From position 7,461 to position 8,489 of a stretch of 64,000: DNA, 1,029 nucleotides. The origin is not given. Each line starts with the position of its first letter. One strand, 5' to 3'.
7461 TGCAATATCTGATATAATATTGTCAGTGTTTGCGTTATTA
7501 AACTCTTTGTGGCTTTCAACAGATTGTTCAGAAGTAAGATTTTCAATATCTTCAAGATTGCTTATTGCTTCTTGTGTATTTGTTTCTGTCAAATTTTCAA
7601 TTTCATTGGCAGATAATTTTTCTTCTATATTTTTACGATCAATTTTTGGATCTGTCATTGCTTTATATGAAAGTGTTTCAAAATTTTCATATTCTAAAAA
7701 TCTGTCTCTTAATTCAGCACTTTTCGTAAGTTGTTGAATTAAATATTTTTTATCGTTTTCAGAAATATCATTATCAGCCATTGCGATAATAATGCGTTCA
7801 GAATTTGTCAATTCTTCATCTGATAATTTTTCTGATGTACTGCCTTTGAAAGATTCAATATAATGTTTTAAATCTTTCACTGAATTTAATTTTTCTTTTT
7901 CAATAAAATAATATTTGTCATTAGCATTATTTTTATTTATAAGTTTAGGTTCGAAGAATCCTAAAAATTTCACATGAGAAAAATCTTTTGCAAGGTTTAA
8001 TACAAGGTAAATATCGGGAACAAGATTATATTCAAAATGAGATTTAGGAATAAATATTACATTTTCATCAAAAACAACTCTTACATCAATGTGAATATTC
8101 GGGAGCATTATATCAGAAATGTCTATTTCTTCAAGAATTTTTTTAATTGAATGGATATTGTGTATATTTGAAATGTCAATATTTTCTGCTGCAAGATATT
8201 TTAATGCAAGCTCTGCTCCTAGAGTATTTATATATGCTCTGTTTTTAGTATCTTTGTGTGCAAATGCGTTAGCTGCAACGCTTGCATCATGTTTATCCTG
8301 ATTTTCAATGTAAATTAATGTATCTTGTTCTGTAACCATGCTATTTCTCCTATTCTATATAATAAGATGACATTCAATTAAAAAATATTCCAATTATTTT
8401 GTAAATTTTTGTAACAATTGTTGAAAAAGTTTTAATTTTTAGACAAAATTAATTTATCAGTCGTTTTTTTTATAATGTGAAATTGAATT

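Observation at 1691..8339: Three-gene operon: acidic trans-membrane TonB-C-like protein, sigma factor and zinc-ribbon STAND-like NTPase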

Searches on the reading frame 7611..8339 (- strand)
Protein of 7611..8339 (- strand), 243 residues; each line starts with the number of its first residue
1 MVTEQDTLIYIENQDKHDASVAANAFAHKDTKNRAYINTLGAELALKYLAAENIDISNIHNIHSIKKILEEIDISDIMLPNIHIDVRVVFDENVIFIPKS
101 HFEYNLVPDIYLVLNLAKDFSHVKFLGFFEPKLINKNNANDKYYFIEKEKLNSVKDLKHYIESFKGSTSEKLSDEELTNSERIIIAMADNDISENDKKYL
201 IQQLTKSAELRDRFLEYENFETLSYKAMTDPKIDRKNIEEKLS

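Call 15: search_protein_families(library=pfam, proteins=[window:7611-8339:-], max_evalue=10)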
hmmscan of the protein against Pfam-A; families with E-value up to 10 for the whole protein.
seq(243 aa): 1 family
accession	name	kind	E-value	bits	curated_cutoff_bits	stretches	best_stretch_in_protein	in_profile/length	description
PF08852.17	DUF1822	-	1.5e-10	41.2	25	1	10-222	2-204/370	Protein of unknown function (DUF1822)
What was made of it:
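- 7644..8339 (-): P1 aa 1-232: DUF1822 domain. An alpha/beta core (aa ~1-150) is followed by four helices (aa 154-229). Pfam PF08852: E 1.5e-10, 41 bits against a cut-off of 25, profile positions 2-204 of 370 (call 15).
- On Pfam DUF1822 (PF08852): 41.2 bits against 25, E 1.5e-10, profile positions 2-204 of 370 (call 15).
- Checked: The globular N-terminal part is about 230 aa, not 190, and it is Pfam DUF1822 (call 15).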

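Call 20: find_homologous_proteins(query=window:7611-8339:-, max_evalue=0.001)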
Query seq(243 aa) (243 aa): 71 proteins with E <= 0.001 among 623 candidates.
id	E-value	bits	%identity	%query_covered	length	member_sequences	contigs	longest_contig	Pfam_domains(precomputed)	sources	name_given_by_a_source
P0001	4.9e-125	433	84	99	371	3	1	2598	PF08852.18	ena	-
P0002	1.5e-124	432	86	97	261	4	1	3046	PF08852.18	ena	-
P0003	5.6e-116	404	78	99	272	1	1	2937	PF08852.18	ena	-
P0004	3.2e-104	365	76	92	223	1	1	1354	PF08852.18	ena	-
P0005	1.5e-103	363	85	84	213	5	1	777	PF08852.18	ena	-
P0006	3.9e-103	362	70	98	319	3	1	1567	PF08852.18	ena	-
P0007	6.6e-100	351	81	81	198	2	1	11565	PF08852.18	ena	-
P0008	9.8e-95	334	82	79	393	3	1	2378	-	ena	-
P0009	4.9e-92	326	65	96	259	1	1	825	PF08852.18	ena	-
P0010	2.2e-89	317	62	99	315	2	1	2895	PF08852.18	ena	-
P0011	6.3e-87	309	62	95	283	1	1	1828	PF08852.18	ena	-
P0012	1.4e-86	308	100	60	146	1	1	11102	PF08852.18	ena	-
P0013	2.0e-86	307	78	78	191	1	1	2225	PF08852.18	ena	-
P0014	3.8e-86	306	59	98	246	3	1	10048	PF08852.18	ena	-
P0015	1.4e-83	298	62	93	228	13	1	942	PF08852.18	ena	-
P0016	8.5e-81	289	61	96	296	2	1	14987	PF08852.18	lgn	-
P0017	5.3e-80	286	58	91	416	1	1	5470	PF08852.18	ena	-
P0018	2.1e-78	281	58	95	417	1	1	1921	PF08852.18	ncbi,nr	ncbi:DUF1822 family protein, partial [bacterium]|nr:DUF1822 family protein [bacterium]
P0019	3.4e-78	280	62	86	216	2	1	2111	PF08852.18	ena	-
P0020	8.8e-78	279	59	91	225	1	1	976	PF08852.18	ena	-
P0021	3.0e-77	277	59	95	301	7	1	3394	PF08852.18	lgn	-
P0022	9.1e-77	276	56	97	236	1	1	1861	PF08852.18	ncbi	-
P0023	3.4e-76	274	57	91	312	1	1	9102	PF08852.18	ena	-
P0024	1.1e-75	272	55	94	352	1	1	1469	PF08852.18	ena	-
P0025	1.1e-73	266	56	93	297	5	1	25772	PF08852.18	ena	-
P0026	1.1e-73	266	56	93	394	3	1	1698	PF08852.18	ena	-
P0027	3.8e-73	264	57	93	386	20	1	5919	PF08852.18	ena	-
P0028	2.0e-72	261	56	93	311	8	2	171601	-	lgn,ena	-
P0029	4.7e-72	260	88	57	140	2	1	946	PF08852.18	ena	-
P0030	9.2e-72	259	55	95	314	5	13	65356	PF08852.18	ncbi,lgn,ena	-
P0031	1.7e-71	258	56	95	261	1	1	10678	PF08852.18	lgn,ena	-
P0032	2.5e-70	255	82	60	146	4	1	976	PF08852.18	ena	-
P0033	5.5e-70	253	67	73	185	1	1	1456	PF08852.18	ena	-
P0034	8.3e-69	250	82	58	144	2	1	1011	PF08852.18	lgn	-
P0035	5.5e-68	247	86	53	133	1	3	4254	PF08852.18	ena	-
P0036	6.3e-68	247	54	96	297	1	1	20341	PF08852.18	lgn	-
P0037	4.0e-65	238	59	79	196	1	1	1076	PF08852.18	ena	-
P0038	1.7e-64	236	48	93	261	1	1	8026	PF08852.18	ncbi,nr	ncbi:MAG: hypothetical protein NC191_08510, partial [Muribaculaceae bacterium]|nr:hypothetical prote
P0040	1.2e-62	229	63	72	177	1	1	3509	PF08852.18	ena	-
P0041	4.2e-62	228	48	93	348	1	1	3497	PF08852.18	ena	-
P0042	6.0e-62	227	50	90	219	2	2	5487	PF08852.18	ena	-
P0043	1.1e-61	226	66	65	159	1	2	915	PF08852.18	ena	-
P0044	1.1e-60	223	54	81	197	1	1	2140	PF08852.18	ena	-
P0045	3.1e-60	222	66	66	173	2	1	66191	PF08852.18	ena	-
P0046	6.2e-59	217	51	81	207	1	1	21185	PF08852.18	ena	-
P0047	2.2e-58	216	73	57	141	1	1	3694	PF08852.18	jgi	-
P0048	3.1e-58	215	65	65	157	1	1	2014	PF08852.18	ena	-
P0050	1.6e-57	213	71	59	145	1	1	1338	PF08852.18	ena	-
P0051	7.3e-56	207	49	83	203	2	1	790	PF08852.18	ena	-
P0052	4.3e-55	205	56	68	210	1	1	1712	PF08852.18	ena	-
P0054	7.6e-52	194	44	93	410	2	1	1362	PF08852.18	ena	-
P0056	3.7e-51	192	66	56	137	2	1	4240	PF08852.18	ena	-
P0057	2.0e-50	190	66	55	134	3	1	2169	PF08852.18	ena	-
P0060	7.0e-49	184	57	65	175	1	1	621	PF08852.18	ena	-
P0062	1.5e-45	174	40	91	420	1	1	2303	PF08852.18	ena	-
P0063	1.1e-41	161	48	67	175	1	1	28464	PF08852.18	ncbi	-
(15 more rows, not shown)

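Call 21: find_encoding_contigs(protein=P0030, flank=8000, max_places=3)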
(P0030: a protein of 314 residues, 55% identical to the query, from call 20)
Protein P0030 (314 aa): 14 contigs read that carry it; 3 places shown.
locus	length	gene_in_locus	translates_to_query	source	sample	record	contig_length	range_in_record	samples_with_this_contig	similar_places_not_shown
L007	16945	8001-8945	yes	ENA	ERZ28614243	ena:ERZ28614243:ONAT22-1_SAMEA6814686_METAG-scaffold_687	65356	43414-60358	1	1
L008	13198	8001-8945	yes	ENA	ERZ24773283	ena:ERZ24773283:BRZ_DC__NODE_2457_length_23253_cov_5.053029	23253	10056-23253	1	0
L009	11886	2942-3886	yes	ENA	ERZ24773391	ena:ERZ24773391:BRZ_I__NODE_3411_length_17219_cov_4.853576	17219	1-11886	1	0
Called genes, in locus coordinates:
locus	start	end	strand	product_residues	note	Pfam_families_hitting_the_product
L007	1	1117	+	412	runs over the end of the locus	-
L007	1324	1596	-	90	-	PF00216:Bac_DNA_binding, PF18291:HU-HIG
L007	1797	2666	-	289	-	PF08486:SpoIID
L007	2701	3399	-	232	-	-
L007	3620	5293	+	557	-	-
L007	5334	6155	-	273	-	PF01553:Acyltransferase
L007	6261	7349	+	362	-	PF04055:Radical_SAM, PF06969:HemN_C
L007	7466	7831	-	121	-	-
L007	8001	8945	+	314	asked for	PF08852:DUF1822 (weak)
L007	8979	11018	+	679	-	-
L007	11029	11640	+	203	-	PF08281:Sigma70_r4_2, PF04545:Sigma70_r4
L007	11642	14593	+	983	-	PF12773:DZR (weak), PF13191:AAA_16, PF13401:AAA_22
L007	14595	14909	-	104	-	PF21716:dnstrm_HI1420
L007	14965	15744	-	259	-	PF01311:Bac_export_1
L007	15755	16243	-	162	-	PF01313:Bac_export_3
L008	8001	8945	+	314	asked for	PF08852:DUF1822 (weak)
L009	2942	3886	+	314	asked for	PF08852:DUF1822 (weak)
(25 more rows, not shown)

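Call 22: find_encoding_contigs(protein=P0028, flank=8000, max_places=2)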
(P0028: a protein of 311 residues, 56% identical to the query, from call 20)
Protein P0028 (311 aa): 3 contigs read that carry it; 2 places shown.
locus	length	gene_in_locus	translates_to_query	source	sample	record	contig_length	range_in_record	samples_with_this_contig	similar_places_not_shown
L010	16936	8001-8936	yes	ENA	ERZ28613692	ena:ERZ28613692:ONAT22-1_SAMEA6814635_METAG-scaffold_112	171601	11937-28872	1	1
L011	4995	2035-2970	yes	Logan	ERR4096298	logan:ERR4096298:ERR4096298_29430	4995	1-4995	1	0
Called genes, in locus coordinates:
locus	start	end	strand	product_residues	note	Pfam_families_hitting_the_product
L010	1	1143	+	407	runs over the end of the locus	-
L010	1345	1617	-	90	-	PF00216:Bac_DNA_binding, PF18291:HU-HIG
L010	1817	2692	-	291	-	PF08486:SpoIID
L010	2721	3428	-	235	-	-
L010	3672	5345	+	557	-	-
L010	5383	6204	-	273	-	PF01553:Acyltransferase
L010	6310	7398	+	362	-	PF04055:Radical_SAM, PF06969:HemN_C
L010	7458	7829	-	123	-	-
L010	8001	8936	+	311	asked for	-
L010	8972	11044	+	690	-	-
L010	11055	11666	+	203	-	PF04545:Sigma70_r4, PF08281:Sigma70_r4_2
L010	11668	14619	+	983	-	PF12773:DZR (faint), PF13191:AAA_16 (weak), PF13401:AAA_22 (weak)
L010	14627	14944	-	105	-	PF13560:HTH_31, PF12844:HTH_19 (weak), PF01381:HTH_3, PF13443:HTH_26 (weak)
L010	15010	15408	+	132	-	-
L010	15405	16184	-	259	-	PF01311:Bac_export_1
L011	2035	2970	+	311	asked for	-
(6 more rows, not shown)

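Call 27: find_related_loci(query=A1, collection=genome_contigs, flank=10000)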
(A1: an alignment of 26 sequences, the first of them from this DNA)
Query A1 (243 aa) in genome_contigs; peptide patterns used: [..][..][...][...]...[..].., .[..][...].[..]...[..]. (x = any residue, [..] = any of these).
364 stretches matched a pattern; 216 encode a relative of the query (tblastn E <= 1e-3); the best 80 are kept; 80 distinct loci.
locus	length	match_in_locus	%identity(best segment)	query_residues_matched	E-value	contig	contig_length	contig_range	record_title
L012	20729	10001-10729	93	1-243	3e-152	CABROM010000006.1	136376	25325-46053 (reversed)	MAG TPA_asm: uncultured Clostridium sp. isolate MGYG-HGUT-01782 genome assembly, contig: GUT_GENOME109093_6, whole genom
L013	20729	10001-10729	93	1-243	7e-150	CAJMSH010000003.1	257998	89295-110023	TPA_asm: uncultured bacterium isolate SRR5580372-bin.18 genome assembly, contig: NODE_6_length_257998_cov_6.122770, whol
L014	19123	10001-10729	86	1-243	5e-141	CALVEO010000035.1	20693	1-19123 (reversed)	MAG: Candidatus Gastranaerophilales bacterium isolate BRZ_PK__bin14 genome assembly, contig: BRZ_PK__NODE_3888_length_20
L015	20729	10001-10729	89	1-243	8e-139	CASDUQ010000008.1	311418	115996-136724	uncultured bacterium isolate SI.A70.metabat-bins.5 genome assembly, contig: SI.A70.metabat-bins.5.fa_k141_37408, whole g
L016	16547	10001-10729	86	1-243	2e-138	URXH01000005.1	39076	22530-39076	uncultured bacterium isolate UMGS1435 genome assembly, contig: NODE_120_length_39076_cov_3.875708, whole genome shotgun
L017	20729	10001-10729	85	1-243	3e-138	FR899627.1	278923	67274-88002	Clostridium sp. CAG:768 genomic scaffold, scf31, whole genome shotgun sequence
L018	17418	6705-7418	86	1-238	2e-137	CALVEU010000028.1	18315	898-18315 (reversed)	MAG: Candidatus Gastranaerophilales bacterium isolate BRZ_SC__bin9 genome assembly, contig: BRZ_SC__NODE_4291_length_183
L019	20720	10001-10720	85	1-240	1e-137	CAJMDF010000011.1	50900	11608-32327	MAG TPA_asm: uncultured Clostridium sp. isolate ERR321637-bin.26 genome assembly, contig: NODE_344_length_50900_cov_13.8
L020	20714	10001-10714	87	1-238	2e-137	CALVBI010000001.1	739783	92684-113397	MAG: Candidatus Gastranaerophilales bacterium isolate BRZ_DM__bin106 genome assembly, contig: BRZ_DM__NODE_1_length_7397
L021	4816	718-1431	86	1-238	7e-138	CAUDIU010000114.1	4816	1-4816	MAG TPA_asm: uncultured Clostridium sp. isolate ERR9578185_bin.15_MetaWRAP_v1.3_MAG genome assembly, contig: ERZ18533821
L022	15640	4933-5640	86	1-236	5e-136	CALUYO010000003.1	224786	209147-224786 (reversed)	MAG: Candidatus Gastranaerophilales bacterium isolate BRZ_LG__bin75 genome assembly, contig: BRZ_LG__NODE_54_length_2247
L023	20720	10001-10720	83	1-240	3e-133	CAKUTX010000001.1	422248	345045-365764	MAG: uncultured Candidatus Melainabacteria bacterium isolate REFINED_METABAT215_TOP10_CONTIGS_1500_ASSEMBLY_K77_MERGED__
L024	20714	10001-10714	84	1-238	4e-132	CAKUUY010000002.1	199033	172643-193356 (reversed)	MAG: uncultured Candidatus Melainabacteria bacterium isolate REFINED_METABAT215_TOP10_CONTIGS_1500_ASSEMBLY_K77_MERGED__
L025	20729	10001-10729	85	1-243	4e-131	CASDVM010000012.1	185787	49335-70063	uncultured bacterium isolate SI.A48.metabat-bins.122 genome assembly, contig: SI.A48.metabat-bins.122.fa_k141_116216, wh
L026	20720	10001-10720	82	1-240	3e-130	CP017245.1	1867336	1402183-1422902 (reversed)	Candidatus Melainabacteria bacterium MEL.A1 chromosome, complete genome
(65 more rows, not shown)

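Call 33: predict_structure(alignment_id=A1)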
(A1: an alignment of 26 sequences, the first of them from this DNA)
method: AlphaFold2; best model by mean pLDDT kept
length: 243 residues; sequences in the alignment: 26
mean_pLDDT: 88.9   pTM: 0.84
mean pLDDT of the five models: 88.9, 88.8, 88.2, 87.9, 87.9
residues with pLDDT >= 90: 170; 70-90: 56; 50-70: 9; < 50: 8
segments of 3 or more residues with pLDDT < 50: 1-5, 241-243
pLDDT, mean of each block of 10 residues (from residue 1): 60 93 89 94 94 85 88 92 96 95 94 96 96 95 95 95 91 92 90 93 91 90 80 64 47
secondary structure, 60 per line:
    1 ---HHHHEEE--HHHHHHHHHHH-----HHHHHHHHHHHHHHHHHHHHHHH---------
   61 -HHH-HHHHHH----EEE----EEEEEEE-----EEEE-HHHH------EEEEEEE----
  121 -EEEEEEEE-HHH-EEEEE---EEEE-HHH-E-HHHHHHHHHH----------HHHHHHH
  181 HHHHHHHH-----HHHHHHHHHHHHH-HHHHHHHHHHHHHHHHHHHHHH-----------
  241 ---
elements in order: H4-7 E8-10 H13-23 H29-51 H66-71 E76-78 E83-89 E95-98 H100-103 E110-116 E122-129 E135-139 E143-146 H154-163 H174-188 H194-206 H208-229
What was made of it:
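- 7644..8339 (-): AF2 model: pLDDT 88.9, pTM 0.84 (call 33).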

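Call 36: fold_search(model_id=the predicted structure, library=pdb)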
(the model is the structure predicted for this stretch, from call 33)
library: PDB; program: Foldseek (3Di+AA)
matches with E <= 10: 72; with E <= 0.001: 0
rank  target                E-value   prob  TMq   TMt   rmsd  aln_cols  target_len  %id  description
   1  3e45_B                1.4e-01  0.10  0.19  0.18  16.9       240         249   13  Q138F HincII bound to Noncognate DNA (GTGCAC) and Ca2+ (released 2008-08-26)
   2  1tw8_B                4.6e-01  0.10  0.23  0.22  16.3       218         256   14  HincII bound to Ca2+ and cognate DNA GTCGAC (released 2004-08-10)
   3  3e40_B                5.5e-01  0.07  0.19  0.19  16.5       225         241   12  Q138F HincII bound to GTTAAC and cocrystallized with 5 mM Ca2+ (released 2008-08-26)
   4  1kc6_A                7.4e-01  0.07  0.20  0.20  16.9       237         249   13  HincII Bound to Cognate DNA (released 2001-12-07)
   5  3e42_B                7.8e-01  0.07  0.22  0.22  17.6       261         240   10  Q138F HincII bound to GTCGAC and Ca2+ (cocrystallized) (released 2008-08-26)
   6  1xhv_C                9.9e-01  0.06  0.21  0.20  16.8       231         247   13  HincII bound to cleaved cognate DNA GTCGAC and Mn2+ (released 2004-09-28)
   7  4oc8_A                9.9e-01  0.06  0.16  0.11  18.5       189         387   10  DNA modification-dependent restriction endonuclease AspBHI (released 2014-03-19)
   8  1xhv_A                1.5e+00  0.04  0.19  0.19  16.4       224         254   15  HincII bound to cleaved cognate DNA GTCGAC and Mn2+ (released 2004-09-28)
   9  1tx3_D                1.5e+00  0.03  0.18  0.18  16.8       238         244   14  HINCII BOUND TO COGNATE DNA (released 2005-02-15)
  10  1tx3_B                1.6e+00  0.04  0.21  0.20  16.8       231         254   15  HINCII BOUND TO COGNATE DNA (released 2005-02-15)
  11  8z6g_A                1.9e+00  0.80  0.20  0.68   6.6        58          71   22  the AlgU-MucAcyto complex structure in Pseudomonas aeruginosa (released 2024-05-08)
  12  8z6g_C                1.9e+00  0.80  0.20  0.66   6.6        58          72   22  the AlgU-MucAcyto complex structure in Pseudomonas aeruginosa (released 2024-05-08)
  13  8z6g_E                2.1e+00  0.60  0.19  0.62   6.7        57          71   24  the AlgU-MucAcyto complex structure in Pseudomonas aeruginosa (released 2024-05-08)
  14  3bhp_B                2.2e+00  0.35  0.13  0.59   8.1        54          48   13  Crystal structure of UPF0291 protein ynzC from Bacillus subtilis at resolution 2.0 A. Northeast Structural Genomics Co (released 2007-12-11)
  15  1k23_A                2.2e+00  0.02  0.11  0.09  18.1       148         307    8  Inorganic Pyrophosphatase (Family II) from Bacillus subtilis (released 2001-10-31)
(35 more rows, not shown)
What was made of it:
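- On Class I anti-sigma factors (RseA_N, zf-HC2 anti-sigma domain): Foldseek matches MucA-cyto (8z6g) with probability 0.8 and TM 0.68 over 58 columns (call 36).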

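Call 43: search_solved_structures(query=A2, max_evalue=10, show_alignments=3)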
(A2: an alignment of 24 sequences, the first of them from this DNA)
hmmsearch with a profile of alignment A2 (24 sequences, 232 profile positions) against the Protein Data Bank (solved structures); distinct sequences matched with E-value up to 10: 3.
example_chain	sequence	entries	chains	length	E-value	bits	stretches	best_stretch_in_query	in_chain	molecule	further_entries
8bbj_C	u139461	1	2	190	0.077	15.5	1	148-204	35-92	Secretagogin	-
8bav_C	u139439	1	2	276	0.48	12.9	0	148-202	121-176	Secretagogin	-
8ban_C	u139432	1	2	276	0.54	12.8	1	148-202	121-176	Secretagogin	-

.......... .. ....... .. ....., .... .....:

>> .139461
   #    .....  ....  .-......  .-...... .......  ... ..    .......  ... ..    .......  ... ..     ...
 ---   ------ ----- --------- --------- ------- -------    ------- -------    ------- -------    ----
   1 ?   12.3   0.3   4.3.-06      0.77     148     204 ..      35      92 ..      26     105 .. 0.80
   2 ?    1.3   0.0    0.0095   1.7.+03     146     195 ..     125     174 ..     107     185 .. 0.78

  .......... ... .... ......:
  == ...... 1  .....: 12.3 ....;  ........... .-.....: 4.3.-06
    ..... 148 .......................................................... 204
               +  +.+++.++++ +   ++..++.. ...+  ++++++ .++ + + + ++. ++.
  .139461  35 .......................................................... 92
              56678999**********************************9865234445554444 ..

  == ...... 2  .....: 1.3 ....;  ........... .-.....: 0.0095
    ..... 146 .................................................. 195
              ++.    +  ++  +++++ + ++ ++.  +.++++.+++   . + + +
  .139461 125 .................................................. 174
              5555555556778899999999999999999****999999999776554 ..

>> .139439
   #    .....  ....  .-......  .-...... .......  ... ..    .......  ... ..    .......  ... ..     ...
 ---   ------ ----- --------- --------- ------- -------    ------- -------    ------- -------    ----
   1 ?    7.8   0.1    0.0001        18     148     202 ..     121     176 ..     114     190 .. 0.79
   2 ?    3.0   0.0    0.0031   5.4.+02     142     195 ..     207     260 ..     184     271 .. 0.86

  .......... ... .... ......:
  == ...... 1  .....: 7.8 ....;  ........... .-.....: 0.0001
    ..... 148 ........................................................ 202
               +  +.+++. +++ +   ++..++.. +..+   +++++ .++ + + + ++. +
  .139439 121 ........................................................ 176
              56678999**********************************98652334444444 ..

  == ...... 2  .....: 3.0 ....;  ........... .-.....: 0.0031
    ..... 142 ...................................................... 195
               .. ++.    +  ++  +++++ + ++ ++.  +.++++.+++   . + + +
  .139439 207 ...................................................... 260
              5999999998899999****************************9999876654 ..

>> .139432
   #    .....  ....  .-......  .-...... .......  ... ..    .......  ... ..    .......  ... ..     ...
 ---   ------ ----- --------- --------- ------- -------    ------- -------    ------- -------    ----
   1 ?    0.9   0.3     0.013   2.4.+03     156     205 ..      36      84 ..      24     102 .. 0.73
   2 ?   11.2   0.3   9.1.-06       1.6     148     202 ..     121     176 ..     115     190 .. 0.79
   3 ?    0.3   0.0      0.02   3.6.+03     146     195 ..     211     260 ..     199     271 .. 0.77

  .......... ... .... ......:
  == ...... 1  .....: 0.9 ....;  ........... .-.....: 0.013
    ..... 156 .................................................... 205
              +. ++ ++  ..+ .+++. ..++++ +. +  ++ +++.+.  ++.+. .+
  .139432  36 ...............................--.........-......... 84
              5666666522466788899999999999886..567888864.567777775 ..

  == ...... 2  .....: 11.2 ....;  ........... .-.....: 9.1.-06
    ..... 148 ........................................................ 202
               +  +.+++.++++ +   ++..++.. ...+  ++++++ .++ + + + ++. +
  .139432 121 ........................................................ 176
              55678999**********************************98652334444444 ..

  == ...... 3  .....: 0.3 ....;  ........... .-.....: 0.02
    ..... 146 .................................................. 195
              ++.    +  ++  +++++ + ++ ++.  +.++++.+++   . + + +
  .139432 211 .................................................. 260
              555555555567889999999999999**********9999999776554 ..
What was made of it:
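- Tried and rejected: A PDB search with the DUF1822 profile gave only noise, in the form of EF-hand proteins (call 43).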

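Call 46: search_protein_representatives(alignment_id=A2)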
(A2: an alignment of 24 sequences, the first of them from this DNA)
Query: 24 sequences, 232 profile positions. Proteins with E-value up to 0.001 (for the whole library): 773; up to 1e-10: 732; up to 1e-30: 341. The best 150 are listed.
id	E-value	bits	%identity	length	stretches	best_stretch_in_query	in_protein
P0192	4.4e-123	425.4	-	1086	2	4-229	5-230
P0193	3.5e-108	376.7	-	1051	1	1-231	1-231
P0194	3.9e-108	376.5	-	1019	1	1-230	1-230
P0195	7.6e-108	375.6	-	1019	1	1-230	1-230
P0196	5.0e-107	372.9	-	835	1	1-230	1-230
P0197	9.5e-107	372.0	-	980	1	1-230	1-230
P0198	1.5e-106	371.4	-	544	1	1-230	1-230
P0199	1.9e-106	371.0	-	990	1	1-230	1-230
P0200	3.0e-106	370.3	-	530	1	1-230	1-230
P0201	3.8e-106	370.0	-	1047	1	1-230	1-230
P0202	1.6e-105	368.0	-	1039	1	1-230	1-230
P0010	3.4e-104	363.6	-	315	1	1-230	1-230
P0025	8.2e-104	362.4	-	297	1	1-231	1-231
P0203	2.8e-103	360.6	-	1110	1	1-230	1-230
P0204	1.6e-102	358.2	-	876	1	4-230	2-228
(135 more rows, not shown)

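Call 47: search_dna_similar(query=window:7644-8339:-, collection=plasmids, mode=protein, max_evalue=1, max_rows=20)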
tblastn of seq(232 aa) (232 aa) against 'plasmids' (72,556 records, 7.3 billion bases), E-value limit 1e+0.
No match.
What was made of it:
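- Tried and rejected: tblastn of the P1 N-domain against plasmids found nothing (call 47).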
